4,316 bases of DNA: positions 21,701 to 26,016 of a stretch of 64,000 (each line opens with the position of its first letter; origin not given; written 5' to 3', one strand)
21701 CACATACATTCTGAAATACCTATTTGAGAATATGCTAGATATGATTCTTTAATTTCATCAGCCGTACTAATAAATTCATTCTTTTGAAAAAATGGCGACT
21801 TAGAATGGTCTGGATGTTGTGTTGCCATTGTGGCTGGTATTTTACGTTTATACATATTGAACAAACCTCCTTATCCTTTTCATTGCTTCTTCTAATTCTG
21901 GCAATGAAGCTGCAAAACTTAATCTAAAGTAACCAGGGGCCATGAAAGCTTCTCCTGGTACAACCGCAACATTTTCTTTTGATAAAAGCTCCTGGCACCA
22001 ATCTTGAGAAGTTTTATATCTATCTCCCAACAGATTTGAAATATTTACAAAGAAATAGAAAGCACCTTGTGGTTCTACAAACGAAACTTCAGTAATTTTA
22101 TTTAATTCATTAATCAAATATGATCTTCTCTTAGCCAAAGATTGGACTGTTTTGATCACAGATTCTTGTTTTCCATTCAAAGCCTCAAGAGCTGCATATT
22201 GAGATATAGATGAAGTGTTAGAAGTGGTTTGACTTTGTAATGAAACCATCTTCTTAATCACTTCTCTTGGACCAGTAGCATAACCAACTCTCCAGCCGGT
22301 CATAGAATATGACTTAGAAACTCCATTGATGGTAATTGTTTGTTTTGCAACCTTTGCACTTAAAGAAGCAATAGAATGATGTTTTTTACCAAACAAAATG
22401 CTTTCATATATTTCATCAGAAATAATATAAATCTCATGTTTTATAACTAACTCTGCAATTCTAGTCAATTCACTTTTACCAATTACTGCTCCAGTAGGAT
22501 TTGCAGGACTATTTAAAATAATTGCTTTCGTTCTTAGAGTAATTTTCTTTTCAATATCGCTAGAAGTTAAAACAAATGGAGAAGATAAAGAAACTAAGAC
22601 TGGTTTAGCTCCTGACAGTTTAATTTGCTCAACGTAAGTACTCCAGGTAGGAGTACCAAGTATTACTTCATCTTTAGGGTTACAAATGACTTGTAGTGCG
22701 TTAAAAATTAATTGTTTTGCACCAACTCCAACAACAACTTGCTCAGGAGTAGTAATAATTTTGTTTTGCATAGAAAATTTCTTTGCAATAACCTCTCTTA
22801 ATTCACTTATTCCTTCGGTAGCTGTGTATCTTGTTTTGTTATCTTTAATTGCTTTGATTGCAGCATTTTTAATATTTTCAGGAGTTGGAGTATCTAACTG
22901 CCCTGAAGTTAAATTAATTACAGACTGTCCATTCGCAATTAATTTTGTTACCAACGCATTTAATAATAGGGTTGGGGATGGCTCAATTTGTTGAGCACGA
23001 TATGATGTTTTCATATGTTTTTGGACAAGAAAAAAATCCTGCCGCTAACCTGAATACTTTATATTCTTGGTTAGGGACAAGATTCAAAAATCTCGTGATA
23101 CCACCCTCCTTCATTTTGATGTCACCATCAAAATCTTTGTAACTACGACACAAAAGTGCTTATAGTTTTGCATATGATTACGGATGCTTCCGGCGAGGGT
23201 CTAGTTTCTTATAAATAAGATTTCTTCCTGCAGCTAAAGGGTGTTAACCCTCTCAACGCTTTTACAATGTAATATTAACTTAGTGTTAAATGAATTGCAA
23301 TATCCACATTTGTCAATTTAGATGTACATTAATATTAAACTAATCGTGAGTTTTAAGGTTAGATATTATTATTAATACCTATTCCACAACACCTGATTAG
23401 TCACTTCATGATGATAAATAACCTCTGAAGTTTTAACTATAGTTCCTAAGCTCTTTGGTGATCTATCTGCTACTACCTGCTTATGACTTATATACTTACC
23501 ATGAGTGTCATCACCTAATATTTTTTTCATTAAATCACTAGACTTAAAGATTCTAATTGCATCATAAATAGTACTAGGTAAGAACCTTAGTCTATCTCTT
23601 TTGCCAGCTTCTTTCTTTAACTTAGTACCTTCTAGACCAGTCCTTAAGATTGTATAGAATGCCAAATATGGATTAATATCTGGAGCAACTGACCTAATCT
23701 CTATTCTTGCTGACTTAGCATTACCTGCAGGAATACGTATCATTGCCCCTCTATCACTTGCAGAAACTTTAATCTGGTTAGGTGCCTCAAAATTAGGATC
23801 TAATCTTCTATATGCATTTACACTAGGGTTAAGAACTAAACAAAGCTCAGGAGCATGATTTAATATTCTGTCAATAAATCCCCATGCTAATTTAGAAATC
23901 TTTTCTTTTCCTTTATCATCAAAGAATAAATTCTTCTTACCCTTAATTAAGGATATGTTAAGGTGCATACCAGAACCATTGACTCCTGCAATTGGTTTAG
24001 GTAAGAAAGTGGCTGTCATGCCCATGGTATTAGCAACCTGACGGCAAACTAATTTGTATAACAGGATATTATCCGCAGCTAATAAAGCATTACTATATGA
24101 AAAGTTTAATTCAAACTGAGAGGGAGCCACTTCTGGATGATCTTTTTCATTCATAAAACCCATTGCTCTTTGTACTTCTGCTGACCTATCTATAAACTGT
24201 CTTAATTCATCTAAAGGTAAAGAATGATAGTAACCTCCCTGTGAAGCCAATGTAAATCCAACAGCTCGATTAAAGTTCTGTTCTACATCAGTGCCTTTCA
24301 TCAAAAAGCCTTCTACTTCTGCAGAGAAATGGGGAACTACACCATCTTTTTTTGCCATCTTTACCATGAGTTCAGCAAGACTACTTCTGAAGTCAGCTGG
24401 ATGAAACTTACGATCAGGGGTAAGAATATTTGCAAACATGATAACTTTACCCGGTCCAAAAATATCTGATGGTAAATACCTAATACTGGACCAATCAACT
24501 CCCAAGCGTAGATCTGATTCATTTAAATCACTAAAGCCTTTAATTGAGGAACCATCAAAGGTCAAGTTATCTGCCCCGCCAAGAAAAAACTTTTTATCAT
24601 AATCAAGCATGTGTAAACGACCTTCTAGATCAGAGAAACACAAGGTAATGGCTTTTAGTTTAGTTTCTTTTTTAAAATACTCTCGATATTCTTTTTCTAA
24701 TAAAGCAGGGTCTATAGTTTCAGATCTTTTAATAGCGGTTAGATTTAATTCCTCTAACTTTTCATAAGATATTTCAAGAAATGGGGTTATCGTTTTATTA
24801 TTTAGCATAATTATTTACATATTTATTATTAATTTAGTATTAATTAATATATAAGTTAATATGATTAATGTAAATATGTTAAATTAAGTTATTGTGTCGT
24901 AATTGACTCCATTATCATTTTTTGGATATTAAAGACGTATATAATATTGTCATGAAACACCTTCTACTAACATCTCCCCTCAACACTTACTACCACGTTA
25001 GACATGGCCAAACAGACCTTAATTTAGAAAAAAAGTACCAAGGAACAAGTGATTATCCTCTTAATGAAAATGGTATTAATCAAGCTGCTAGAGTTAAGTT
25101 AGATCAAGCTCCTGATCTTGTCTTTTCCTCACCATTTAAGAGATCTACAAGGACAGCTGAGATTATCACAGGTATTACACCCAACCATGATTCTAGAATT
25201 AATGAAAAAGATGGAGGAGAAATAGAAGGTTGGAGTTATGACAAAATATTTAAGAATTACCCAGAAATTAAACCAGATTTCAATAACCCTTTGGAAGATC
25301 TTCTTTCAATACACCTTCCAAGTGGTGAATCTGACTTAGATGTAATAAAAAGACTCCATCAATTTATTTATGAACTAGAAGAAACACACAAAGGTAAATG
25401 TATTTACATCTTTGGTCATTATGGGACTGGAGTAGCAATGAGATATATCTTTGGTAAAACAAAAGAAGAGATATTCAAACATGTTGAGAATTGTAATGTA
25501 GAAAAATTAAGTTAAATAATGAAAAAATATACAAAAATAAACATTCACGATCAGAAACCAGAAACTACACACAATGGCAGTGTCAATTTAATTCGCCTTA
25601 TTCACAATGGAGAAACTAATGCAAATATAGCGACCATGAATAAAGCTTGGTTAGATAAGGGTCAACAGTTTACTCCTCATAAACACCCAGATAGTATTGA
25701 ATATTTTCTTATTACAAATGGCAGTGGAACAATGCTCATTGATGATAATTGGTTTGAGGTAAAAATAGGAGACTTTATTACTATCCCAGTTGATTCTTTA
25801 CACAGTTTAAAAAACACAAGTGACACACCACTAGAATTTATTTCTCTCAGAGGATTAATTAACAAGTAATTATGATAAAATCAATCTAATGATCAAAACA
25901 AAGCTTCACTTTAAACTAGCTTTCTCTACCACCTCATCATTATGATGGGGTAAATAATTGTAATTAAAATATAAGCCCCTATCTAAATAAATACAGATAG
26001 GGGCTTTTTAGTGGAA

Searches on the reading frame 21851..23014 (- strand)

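Call 19: search_protein_families(library=pfam, proteins=[window:21851-23014:-], max_evalue=0.001)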
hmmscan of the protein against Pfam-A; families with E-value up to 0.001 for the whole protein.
window:21851-23014:- (388 aa): 4 families
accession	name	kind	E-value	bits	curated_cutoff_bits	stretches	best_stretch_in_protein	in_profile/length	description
PF00155.27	Aminotran_1_2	-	1.2e-77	262.1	19.7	1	31-381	2-361/361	Aminotransferase class I and II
PF01041.23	DegT_DnrJ_EryC1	-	3.4e-10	40.1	19.8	1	96-200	48-145/360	DegT/DnrJ/EryC1/StrS aminotransferase family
PF01212.27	Beta_elim_lyase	-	0.00033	20.5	27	1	41-200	5-168/288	Beta-eliminating lyase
PF01053.26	Cys_Met_Meta_PP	-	0.0008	18.5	27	0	103-205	80-178/381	Cys/Met metabolism PLP-dependent enzyme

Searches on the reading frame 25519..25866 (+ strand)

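Call 83: search_protein_families(library=pfam, proteins=[window:25519-25866:+], max_evalue=0.001)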
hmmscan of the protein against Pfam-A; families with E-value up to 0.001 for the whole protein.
window:25519-25866:+ (116 aa): 5 families
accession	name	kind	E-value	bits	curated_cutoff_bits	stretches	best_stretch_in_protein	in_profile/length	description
PF07883.17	Cupin_2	-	2.7e-14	53.1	27.2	1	45-109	5-68/70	Cupin domain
PF02311.25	AraC_binding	-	3.9e-07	30.3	21.1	1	48-109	13-73/135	AraC-like ligand binding domain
PF01050.24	MannoseP_isomer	-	2.2e-05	25.1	23.6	1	47-111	37-101/116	Mannose-6-phosphate isomerase C-terminal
PF00190.28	Cupin_1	-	6.2e-05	23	22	1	34-105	29-107/151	Cupin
PF12973.13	Cupin_7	-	0.00018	21.7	27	1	26-102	24-93/105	ChrR Cupin-like domain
